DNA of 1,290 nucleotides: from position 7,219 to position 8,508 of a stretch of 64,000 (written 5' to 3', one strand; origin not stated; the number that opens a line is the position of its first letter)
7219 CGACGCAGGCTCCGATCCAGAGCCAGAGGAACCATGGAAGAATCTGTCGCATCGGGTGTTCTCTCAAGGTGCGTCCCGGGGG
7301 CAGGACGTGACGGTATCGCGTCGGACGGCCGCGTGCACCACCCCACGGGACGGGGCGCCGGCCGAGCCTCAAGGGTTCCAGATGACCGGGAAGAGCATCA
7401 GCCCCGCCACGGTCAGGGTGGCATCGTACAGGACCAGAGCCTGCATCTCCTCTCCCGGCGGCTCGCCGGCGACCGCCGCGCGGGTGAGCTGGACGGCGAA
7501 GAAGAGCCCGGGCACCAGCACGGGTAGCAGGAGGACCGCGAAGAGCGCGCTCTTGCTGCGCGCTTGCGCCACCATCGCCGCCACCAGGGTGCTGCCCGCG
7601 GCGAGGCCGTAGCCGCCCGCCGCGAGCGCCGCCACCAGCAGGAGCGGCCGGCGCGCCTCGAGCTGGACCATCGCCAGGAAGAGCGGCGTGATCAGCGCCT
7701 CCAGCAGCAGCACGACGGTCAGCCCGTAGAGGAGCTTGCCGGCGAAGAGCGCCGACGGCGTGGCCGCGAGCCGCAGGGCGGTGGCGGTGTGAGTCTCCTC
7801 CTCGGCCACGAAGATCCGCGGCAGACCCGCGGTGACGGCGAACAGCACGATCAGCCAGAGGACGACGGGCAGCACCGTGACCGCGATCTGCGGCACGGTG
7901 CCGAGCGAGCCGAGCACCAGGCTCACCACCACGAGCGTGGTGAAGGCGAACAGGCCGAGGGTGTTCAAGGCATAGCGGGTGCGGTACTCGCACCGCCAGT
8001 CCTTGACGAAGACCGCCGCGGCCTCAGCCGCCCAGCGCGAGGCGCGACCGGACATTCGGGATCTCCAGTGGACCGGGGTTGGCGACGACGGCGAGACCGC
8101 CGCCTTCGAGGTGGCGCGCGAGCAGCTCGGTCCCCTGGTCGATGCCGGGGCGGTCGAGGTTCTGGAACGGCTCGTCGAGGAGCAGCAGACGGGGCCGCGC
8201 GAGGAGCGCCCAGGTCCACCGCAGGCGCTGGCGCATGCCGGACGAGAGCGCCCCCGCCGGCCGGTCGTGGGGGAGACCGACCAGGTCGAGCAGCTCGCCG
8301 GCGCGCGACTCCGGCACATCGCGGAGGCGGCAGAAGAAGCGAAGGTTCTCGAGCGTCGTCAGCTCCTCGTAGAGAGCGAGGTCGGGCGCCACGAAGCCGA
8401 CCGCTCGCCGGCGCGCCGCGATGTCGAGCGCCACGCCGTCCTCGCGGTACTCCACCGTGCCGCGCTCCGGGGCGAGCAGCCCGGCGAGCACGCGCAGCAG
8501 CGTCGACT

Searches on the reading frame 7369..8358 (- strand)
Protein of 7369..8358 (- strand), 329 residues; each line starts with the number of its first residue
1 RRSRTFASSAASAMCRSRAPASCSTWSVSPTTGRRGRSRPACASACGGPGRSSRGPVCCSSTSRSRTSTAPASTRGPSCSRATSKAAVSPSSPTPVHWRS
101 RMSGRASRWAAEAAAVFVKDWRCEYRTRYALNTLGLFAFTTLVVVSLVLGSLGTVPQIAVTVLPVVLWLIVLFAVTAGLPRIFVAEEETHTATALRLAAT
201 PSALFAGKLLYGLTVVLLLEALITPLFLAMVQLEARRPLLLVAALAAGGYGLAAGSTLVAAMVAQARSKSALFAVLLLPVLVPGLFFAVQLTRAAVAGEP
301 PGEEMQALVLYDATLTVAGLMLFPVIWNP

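Call 32: search_protein_families(library=pfam, proteins=[window:7369-8358:-], max_evalue=0.00001)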
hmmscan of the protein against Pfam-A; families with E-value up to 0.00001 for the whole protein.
window:7369-8358:- (329 aa): 1 family
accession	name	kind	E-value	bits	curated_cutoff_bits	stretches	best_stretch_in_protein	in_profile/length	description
PF03379.19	CcmB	-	2.1e-16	60.4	24.9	1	114-321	2-203/215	CcmB protein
